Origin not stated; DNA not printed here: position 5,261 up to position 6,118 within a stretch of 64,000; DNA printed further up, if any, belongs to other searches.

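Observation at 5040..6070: Duplicated unit of palindrome plus G-rich tandem repeat bracketing a PaaX-like membrane protein gene, downstream of a long polypyrimidine tract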

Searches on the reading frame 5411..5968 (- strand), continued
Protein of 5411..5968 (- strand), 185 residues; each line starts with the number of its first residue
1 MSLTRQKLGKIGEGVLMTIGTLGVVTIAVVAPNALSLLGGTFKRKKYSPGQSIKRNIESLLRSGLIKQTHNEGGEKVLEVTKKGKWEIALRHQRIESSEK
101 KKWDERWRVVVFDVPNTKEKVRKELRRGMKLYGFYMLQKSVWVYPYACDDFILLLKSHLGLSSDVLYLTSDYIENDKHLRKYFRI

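Call 19: find_related_loci(query=A1, collection=genome_contigs, flank=2500)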
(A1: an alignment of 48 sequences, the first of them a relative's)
Query A1 (185 aa) in genome_contigs; peptide patterns used: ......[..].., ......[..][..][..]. (x = any residue, [..] = any of these).
599 stretches matched a pattern (row limit reached: there are more); 586 encode a relative of the query (tblastn E <= 1e-3); the best 80 are kept; 80 distinct loci.
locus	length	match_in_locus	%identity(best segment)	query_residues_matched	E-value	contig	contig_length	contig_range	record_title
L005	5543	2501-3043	52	5-185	2e-65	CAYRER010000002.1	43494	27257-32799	MAG TPA_asm: uncultured Candidatus Saccharibacteria bacterium isolate SRP323723_co1_135 genome assembly, contig: NODE_69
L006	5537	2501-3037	53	7-185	1e-61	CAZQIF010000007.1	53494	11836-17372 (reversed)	MAG TPA_asm: uncultured Candidatus Saccharibacteria bacterium isolate SRP286056_co3_504 genome assembly, contig: NODE_29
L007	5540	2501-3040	43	6-185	1e-44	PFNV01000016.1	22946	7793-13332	MAG: Candidatus Tagabacteria bacterium CG_4_10_14_0_2_um_filter_40_13 CG_4_10_14_0.2_scaffold_825_c, whole genome shotgu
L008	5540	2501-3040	40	5-185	2e-39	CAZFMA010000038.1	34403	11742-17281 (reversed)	MAG TPA_asm: uncultured Candidatus Saccharibacteria bacterium isolate binchicken_co203_568 genome assembly, contig: k141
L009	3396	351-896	39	2-183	5e-39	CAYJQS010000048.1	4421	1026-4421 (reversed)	MAG TPA_asm: uncultured Candidatus Saccharibacteria bacterium isolate ERP125453_co1_243 genome assembly, contig: NODE_27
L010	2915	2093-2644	41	4-185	1e-38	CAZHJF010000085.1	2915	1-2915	MAG TPA_asm: uncultured Candidatus Saccharibacteria bacterium isolate SRP286056_co1_564 genome assembly, contig: NODE_58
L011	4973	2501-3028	42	9-185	3e-38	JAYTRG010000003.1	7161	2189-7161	MAG: Candidatus Parcubacteria bacterium isolate GFS_4738 GFS_4738_2, whole genome shotgun sequence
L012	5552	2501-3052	40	3-183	5e-38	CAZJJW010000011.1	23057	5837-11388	MAG TPA_asm: uncultured Candidatus Saccharibacteria bacterium isolate binchicken_co227_938 genome assembly, contig: NODE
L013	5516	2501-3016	38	15-183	4e-38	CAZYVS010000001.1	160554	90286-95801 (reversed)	MAG TPA_asm: uncultured Candidatus Saccharibacteria bacterium isolate binchicken_co134_142 genome assembly, contig: NODE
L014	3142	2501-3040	38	9-185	8e-38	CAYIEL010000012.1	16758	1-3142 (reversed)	MAG TPA_asm: uncultured Candidatus Saccharibacteria bacterium isolate ERP119705_co18_447 genome assembly, contig: NODE_4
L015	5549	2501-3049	41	2-185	2e-36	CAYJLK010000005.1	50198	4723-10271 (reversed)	MAG TPA_asm: uncultured Candidatus Saccharibacteria bacterium isolate ERP124720_co1_118 genome assembly, contig: NODE_97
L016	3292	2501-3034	36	4-185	1e-37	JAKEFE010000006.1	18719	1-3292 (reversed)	MAG: Candidatus Parcubacteria bacterium isolate PMV_2.56 PMV_2.56.k101_349102, whole genome shotgun sequence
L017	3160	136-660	41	10-183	2e-37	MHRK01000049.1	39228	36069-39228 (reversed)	MAG: Candidatus Taylorbacteria bacterium RIFCSPHIGHO2_02_FULL_43_32b rifcsphigho2_02_scaffold_4333, whole genome shotgun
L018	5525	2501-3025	42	10-185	5e-37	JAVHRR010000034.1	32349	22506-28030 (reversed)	MAG: Candidatus Paceibacterota bacterium isolate WB02no4_35_12 NODE_517_length_32349_cov_7.529200, whole genome shotgun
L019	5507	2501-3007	38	15-185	4e-37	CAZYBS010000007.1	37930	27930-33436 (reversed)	MAG TPA_asm: uncultured Candidatus Saccharibacteria bacterium isolate SRP178908_co1_81 genome assembly, contig: NODE_575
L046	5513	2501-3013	39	15-183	2e-35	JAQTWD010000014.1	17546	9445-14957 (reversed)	MAG: Candidatus Paceibacterota bacterium isolate STC_102 NODE_6886_length_17546_cov_3.136058_Sandtown_C, whole genome sh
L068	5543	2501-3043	41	4-183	5e-34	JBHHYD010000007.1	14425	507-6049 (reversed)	MAG: Candidatus Paceibacteria bacterium isolate Maj_2_bin.9 NODE_2224_length_14425_cov_5.859221, whole genome shotgun se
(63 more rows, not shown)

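Call 43: search_solved_structures(query=A1, max_evalue=1, show_alignments=2)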
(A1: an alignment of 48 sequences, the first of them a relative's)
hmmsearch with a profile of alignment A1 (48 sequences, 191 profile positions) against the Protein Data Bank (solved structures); distinct sequences matched with E-value up to 1: 15.
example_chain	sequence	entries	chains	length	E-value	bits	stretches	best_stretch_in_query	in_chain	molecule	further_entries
3kfw_X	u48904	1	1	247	0.0067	19.3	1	97-150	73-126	Uncharacterized protein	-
4xrf_A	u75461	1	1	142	0.0068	19.3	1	47-99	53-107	Transcriptional regulator, MarR family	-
4rs8_A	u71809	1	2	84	0.022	17.6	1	50-99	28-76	AspA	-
5k1y_C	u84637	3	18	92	0.052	16.4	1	50-99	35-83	AspA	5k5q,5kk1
5k5o_A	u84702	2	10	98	0.056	16.3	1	51-99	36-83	AspA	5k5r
1tbx_A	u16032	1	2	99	0.075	15.9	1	61-101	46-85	Hypothetical 11.0 kDa protein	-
2pg4_A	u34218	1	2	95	0.13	15.1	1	43-97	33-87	Uncharacterized protein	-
2eth_A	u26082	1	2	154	0.19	14.6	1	26-92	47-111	transcriptional regulator, putative, Mar family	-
3exc_X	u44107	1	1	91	0.25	14.2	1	114-173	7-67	Uncharacterized protein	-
3nqo_A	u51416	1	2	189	0.27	14.1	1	25-96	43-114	MarR-family transcriptional regulator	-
6jbx_A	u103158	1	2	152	0.36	13.7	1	56-100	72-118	Fatty acid biosynthesis transcriptional regulator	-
8sda_A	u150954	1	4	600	0.41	13.5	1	19-108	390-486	Potassium voltage-gated channel subfamily B member 1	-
3g3z_A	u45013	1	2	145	0.43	13.4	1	50-100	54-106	Transcriptional regulator, MarR family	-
8sd3_A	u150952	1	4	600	0.47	13.3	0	19-108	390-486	Potassium voltage-gated channel subfamily B member 1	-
3f3x_A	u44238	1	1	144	0.54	13.1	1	50-97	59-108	Transcriptional regulator, marR family, putative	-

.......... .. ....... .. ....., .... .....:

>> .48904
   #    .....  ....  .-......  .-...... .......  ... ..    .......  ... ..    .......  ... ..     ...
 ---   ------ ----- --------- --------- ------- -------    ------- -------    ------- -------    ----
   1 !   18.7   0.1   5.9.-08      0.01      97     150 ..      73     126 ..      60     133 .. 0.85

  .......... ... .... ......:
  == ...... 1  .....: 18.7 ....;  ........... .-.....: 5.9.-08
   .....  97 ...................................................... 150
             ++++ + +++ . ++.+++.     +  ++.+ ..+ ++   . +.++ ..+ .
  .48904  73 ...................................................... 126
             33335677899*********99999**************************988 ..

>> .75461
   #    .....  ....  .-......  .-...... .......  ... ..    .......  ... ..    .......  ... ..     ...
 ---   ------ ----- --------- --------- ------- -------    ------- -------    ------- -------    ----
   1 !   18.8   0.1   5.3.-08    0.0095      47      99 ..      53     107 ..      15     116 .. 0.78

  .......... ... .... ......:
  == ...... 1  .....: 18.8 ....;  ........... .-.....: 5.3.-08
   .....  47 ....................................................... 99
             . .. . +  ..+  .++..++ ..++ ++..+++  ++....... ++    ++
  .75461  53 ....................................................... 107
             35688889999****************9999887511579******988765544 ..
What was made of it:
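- Closest known: PaaX, the phenylacetyl-CoA-responsive repressor of the paa catabolon. Different: It keeps the Cas2-type Asp, which the PaaX-like Rv0674 lacks in the alignment of call 43.
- Profile hits to wHTH proteins cover residues 47-100 (call 43).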

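Call 50: find_related_loci(query=A1, collection=viral_contigs, flank=3000)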
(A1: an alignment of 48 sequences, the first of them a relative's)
Query A1 (185 aa) in viral_contigs; peptide patterns used: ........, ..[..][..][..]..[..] (x = any residue, [..] = any of these).
39 stretches matched a pattern, but none encodes a relative of the query by tblastn (E <= 1e-3).
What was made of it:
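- The family is absent from viral contigs (call 50).
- Tried and rejected: No family member (call 50).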

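Call 55: predict_structure(alignment_id=A1)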
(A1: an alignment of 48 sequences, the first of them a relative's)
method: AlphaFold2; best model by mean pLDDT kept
length: 185 residues; sequences in the alignment: 48
mean_pLDDT: 81.4   pTM: 0.65
mean pLDDT of the five models: 81.4, 79.8, 79.2, 78.7, 78.3
residues with pLDDT >= 90: 75; 70-90: 70; 50-70: 34; < 50: 6
segments of 3 or more residues with pLDDT < 50: 1-4
pLDDT, mean of each block of 10 residues (from residue 1): 58 76 64 52 62 83 89 87 83 63 94 93 92 93 94 90 93 94 93
secondary structure, 60 per line:
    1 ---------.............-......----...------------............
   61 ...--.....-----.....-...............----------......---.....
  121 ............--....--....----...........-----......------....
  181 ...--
elements in order: H10-22 E24-26 H49-63 E66-70 E76-80 H82-96 E107-112 H116-132 E135-138 E141-144 H149-159 E165-170 H177-183
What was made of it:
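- The AlphaFold2 model has pLDDT 81 (call 55).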

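Call 57: fold_search(model_id=the predicted structure, library=pdb)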
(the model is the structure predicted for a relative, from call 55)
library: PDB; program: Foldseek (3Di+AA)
matches with E <= 10: 1135; with E <= 0.001: 1
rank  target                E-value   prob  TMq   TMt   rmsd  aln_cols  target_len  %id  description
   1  8a39_AP1              4.8e-04  1.00  0.55  0.38   5.6       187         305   14  Crystal Structure of PaaX from Escherichia coli W (released 2023-07-05)
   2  3cta                  3.1e-03  1.00  0.35  0.35   7.4       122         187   16  Crystal structure of riboflavin kinase from Thermoplasma acidophilum (released 2008-04-29)
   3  5k5q_C                3.3e-03  1.00  0.36  0.68   6.5        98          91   17  Structure of AspA-DNA complex: novel centromere bindng protein-centromere complex (released 2016-06-01)
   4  5trd_B                5.3e-03  0.87  0.34  0.30  10.4       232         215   12  Structure of RbkR (Riboflavin Kinase) from Thermoplasma acidophilum determined in complex with CTP and its cognate DNA (released 2016-11-23)
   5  3kfw                  6.0e-03  0.99  0.39  0.32   6.6       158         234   17  Uncharacterized protein Rv0674 from Mycobacterium tuberculosis (released 2009-12-01)
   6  5zyf_E                6.8e-03  1.00  0.28  0.58   4.9        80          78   15  Crystal structure of Streptococcus pyogenes type II-A Cas2 (released 2018-08-15)
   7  4rs8_B                9.3e-03  1.00  0.37  0.78   2.7        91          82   18  Apo structure of novel pNOB8 plasmid centromere binding protein (released 2015-09-16)
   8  6ez1_A                9.9e-03  1.00  0.40  0.63  11.1       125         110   11  Structure of h. salinarum RosR (vng0258) grown from NaBr (released 2018-08-22)
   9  5zyf_D                1.1e-02  1.00  0.29  0.58   2.8        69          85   22  Crystal structure of Streptococcus pyogenes type II-A Cas2 (released 2018-08-15)
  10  6qfd_A                1.2e-02  1.00  0.38  0.58  11.1       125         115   11  The complex structure of hsRosR-S4 (vng0258/RosR-S4) (released 2019-07-10)
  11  5trd_A                1.4e-02  0.72  0.34  0.29  11.2       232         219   12  Structure of RbkR (Riboflavin Kinase) from Thermoplasma acidophilum determined in complex with CTP and its cognate DNA (released 2016-11-23)
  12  5zyf_F                1.5e-02  1.00  0.31  0.66   4.5        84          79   20  Crystal structure of Streptococcus pyogenes type II-A Cas2 (released 2018-08-15)
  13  5zyf_B                1.8e-02  1.00  0.30  0.59   4.8        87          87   17  Crystal structure of Streptococcus pyogenes type II-A Cas2 (released 2018-08-15)
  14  5k5q_A                2.1e-02  1.00  0.38  0.74   6.2        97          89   18  Structure of AspA-DNA complex: novel centromere bindng protein-centromere complex (released 2016-06-01)
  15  2co5_A                2.1e-02  1.00  0.33  0.61   4.3        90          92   22  F93 FROM STIV, a winged-helix DNA-binding protein (released 2006-05-31)
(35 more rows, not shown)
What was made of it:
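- On PaaX family repressor (TIGR02277; Pfam PaaX N + PaaX_M + PaaX_C): Profile hits to MarR and AspA cover residues 47-100 (calls 43, 55, 57).
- Closest known: AspA, the centromere-binding winged-helix protein of Sulfolobus plasmid pNOB8. Same: The winged-helix part is among the top structural and sequence-profile hits (calls 43, 57).
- AspA, Rv0674, Cas2 and MarR/PadR proteins follow (call 57).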

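Call 72: find_encoding_contigs(protein=P0093, flank=3000, max_places=8)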
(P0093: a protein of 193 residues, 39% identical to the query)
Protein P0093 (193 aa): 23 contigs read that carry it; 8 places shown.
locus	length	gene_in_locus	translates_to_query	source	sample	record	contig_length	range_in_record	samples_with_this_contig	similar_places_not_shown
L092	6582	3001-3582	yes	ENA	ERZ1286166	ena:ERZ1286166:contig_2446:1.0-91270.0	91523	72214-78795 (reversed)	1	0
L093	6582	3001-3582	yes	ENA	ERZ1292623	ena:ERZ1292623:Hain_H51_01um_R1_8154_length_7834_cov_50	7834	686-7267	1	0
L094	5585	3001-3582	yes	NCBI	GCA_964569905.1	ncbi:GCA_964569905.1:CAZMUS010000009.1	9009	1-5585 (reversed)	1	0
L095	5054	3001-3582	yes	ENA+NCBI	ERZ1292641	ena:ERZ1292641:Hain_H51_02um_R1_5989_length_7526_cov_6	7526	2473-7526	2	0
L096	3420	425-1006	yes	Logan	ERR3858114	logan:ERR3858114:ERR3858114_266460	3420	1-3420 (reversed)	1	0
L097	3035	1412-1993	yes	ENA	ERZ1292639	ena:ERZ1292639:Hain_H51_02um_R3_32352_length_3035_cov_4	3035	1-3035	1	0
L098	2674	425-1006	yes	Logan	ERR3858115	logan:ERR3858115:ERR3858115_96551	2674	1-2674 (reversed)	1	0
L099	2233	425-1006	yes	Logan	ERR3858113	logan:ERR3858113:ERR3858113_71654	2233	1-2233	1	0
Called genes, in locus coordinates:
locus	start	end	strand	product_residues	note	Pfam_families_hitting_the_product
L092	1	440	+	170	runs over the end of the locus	-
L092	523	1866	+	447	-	PF26449:DUF8128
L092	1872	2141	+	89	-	-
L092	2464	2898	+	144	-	PF02618:YceG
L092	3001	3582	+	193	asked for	PF20803:PaaX_M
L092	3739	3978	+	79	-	PF02540:NAD_synthase (weak), PF03054:tRNA_Me_trans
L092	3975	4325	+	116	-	PF03054:tRNA_Me_trans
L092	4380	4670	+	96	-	PF20258:tRNA_Me_trans_C (weak)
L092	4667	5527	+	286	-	-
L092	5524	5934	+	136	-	-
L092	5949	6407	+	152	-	PF23951:DUF7282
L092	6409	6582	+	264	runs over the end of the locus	PF12705:PDDEXK_1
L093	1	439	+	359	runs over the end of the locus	PF04545:Sigma70_r4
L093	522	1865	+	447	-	PF26449:DUF8128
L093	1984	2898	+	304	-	PF02618:YceG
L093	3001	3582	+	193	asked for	PF20803:PaaX_M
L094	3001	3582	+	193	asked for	PF20803:PaaX_M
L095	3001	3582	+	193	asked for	PF20803:PaaX_M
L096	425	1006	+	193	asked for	PF20803:PaaX_M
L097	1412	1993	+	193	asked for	PF20803:PaaX_M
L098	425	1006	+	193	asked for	PF20803:PaaX_M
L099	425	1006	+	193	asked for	PF20803:PaaX_M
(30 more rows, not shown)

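Call 73: find_encoding_contigs(protein=P0012, flank=3000, max_places=8)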
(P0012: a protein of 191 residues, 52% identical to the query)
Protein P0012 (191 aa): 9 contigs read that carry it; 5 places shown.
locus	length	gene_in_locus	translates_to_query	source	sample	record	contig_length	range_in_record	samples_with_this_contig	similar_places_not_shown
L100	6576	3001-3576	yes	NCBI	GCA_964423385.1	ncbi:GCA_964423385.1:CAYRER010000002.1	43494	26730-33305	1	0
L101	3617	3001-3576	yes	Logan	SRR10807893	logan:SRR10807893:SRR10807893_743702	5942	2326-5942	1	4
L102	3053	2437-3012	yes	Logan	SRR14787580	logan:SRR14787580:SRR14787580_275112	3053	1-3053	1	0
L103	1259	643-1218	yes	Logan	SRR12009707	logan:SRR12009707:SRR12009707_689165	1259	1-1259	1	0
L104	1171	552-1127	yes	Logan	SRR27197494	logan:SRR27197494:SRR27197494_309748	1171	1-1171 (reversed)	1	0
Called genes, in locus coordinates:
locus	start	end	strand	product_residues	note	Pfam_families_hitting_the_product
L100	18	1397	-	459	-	PF11638:DnaA_N, PF01695:IstB_IS21, PF00308:Bac_DnaA, PF01637:ATPase_2 (weak), PF00004:AAA (weak), PF00910:RNA_helicase (faint), PF13173:AAA_14 (faint), PF08299:Bac_DnaA_C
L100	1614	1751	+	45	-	PF00468:Ribosomal_L34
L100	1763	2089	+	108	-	PF00825:Ribonuclease_P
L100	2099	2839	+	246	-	PF02096:60KD_IMP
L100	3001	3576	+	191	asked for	PF20803:PaaX_M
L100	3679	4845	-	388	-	-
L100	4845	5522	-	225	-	-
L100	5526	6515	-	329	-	-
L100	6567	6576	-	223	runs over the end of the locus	-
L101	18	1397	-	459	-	PF11638:DnaA_N, PF01695:IstB_IS21, PF00308:Bac_DnaA, PF01637:ATPase_2 (weak), PF00004:AAA (weak), PF00910:RNA_helicase (faint), PF13173:AAA_14 (faint), PF08299:Bac_DnaA_C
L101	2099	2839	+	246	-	PF02096:60KD_IMP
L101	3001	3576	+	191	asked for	PF20803:PaaX_M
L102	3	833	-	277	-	?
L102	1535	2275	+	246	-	PF02096:60KD_IMP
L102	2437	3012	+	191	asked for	PF20803:PaaX_M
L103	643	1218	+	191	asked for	PF20803:PaaX_M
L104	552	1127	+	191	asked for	PF20803:PaaX_M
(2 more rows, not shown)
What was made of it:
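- On Insertion sequence or transposon: Identical proteins always sit in the same context (calls 72, 73).
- Identical proteins are always found in one context: P0093 on the 23 contigs read and P0012 on 9 (calls 72, 73).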

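Call 79: search_protein_representatives(alignment_id=A1)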
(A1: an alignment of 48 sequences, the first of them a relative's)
Query: 48 sequences, 191 profile positions. Proteins with E-value up to 0.001 (for the whole library): 6255; up to 1e-10: 3299; up to 1e-30: 693. The best 150 are listed.
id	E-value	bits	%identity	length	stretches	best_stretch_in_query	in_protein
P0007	1.5e-75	269.4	-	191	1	5-190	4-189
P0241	2.2e-69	249.3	-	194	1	4-190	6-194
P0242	4.3e-65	235.3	-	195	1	3-190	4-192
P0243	1.6e-64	233.5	-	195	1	4-190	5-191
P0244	9.0e-62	224.4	-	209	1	5-190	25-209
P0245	4.2e-60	219.0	-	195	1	2-190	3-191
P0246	5.4e-60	218.6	-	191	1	3-190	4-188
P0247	2.5e-59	216.5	-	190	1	8-190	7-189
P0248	3.8e-59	215.9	-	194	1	2-190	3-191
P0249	4.0e-59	215.8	-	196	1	11-190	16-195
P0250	1.0e-58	214.5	-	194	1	3-190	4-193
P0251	5.6e-58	212.1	-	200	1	5-190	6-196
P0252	1.1e-57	211.2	-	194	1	3-190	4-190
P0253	2.6e-57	209.9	-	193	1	2-190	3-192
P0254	3.7e-57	209.4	-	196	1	3-190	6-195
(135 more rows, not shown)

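Call 84: search_protein_families(library=pfam, proteins=[L068:1966-2334:+, L046:3422-3721:-, L046:3379-3726:-], max_evalue=1)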
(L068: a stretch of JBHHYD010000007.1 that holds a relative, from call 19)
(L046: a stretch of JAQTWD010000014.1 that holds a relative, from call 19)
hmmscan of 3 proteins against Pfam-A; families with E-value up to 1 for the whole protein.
L068:1966-2334:+ (122 aa): 2 families
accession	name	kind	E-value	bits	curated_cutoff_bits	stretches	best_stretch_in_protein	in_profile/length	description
PF01844.29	HNH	-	2.7e-06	27.9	21.4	1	18-70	1-42/47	HNH endonuclease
PF14279.12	HNH_5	-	0.0095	16.3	27.5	1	43-70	14-41/56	HNH endonuclease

L046:3422-3721:- (99 aa): 0 families

L046:3379-3726:- (115 aa): 0 families
